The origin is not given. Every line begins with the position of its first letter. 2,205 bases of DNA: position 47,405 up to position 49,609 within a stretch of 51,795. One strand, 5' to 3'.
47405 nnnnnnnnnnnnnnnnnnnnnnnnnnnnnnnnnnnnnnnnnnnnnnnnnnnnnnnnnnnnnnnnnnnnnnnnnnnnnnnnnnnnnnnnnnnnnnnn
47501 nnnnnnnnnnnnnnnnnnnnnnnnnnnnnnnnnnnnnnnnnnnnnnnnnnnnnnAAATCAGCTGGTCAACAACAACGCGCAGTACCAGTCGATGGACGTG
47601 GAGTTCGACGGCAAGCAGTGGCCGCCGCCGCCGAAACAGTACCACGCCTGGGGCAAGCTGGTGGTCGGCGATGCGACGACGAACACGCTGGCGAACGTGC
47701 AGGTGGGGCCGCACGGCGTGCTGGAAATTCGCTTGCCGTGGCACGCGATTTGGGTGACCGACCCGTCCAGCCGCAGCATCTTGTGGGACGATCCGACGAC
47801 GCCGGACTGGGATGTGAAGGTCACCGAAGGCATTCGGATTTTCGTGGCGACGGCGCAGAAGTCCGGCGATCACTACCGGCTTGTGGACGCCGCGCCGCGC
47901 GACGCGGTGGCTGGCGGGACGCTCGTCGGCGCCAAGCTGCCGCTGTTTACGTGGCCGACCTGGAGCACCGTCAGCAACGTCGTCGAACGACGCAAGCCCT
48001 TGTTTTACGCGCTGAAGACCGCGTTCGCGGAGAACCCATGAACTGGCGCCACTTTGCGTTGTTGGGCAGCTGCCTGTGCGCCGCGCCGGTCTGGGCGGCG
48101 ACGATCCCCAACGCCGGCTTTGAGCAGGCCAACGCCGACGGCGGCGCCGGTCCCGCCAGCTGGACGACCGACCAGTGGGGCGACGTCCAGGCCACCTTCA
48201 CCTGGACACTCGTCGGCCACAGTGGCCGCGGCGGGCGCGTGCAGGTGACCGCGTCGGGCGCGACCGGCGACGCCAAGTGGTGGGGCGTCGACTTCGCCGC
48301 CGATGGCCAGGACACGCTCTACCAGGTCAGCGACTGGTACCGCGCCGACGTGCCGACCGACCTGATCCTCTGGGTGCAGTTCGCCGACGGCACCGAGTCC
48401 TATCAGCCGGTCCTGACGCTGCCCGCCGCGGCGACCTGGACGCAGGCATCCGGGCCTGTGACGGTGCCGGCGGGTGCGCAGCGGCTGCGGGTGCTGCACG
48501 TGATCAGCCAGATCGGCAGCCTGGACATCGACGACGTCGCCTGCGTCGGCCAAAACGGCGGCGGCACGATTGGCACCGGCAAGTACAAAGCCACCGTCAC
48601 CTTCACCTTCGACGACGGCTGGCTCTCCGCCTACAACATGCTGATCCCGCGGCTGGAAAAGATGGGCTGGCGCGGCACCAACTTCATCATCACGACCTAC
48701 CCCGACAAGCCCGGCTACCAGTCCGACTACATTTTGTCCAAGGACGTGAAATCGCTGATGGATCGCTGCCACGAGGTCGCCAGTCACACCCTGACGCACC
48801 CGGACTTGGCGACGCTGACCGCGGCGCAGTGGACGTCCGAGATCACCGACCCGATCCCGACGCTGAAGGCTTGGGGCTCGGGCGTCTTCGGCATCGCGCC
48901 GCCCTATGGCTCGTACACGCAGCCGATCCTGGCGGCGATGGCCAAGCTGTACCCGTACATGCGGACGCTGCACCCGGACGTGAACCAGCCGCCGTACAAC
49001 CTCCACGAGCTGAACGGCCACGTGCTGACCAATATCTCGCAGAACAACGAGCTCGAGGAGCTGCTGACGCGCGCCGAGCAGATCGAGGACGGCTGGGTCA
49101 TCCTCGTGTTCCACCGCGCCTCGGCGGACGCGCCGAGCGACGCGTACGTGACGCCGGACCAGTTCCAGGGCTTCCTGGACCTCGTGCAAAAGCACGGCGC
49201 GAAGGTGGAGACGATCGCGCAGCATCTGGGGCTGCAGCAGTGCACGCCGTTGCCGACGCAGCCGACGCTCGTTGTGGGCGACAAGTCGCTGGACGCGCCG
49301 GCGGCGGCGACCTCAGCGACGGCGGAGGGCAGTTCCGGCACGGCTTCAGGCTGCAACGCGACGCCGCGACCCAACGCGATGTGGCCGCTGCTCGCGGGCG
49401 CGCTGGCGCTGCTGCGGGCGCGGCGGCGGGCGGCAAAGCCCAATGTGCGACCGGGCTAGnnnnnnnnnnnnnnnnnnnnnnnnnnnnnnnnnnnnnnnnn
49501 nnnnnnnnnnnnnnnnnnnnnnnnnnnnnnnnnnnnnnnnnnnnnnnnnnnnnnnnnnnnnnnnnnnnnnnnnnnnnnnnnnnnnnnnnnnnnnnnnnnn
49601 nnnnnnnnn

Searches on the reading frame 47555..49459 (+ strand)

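Call 10: search_protein_families(library=pfam, proteins=[window:47555-49459:+], max_evalue=0.001)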
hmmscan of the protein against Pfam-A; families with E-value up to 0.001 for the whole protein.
window:47555-49459:+ (634 aa): 1 family
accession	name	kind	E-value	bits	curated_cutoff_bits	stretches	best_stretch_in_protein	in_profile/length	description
PF01522.26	Polysacc_deac_1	-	4e-18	66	23.1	1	345-465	6-119/124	Polysaccharide deacetylase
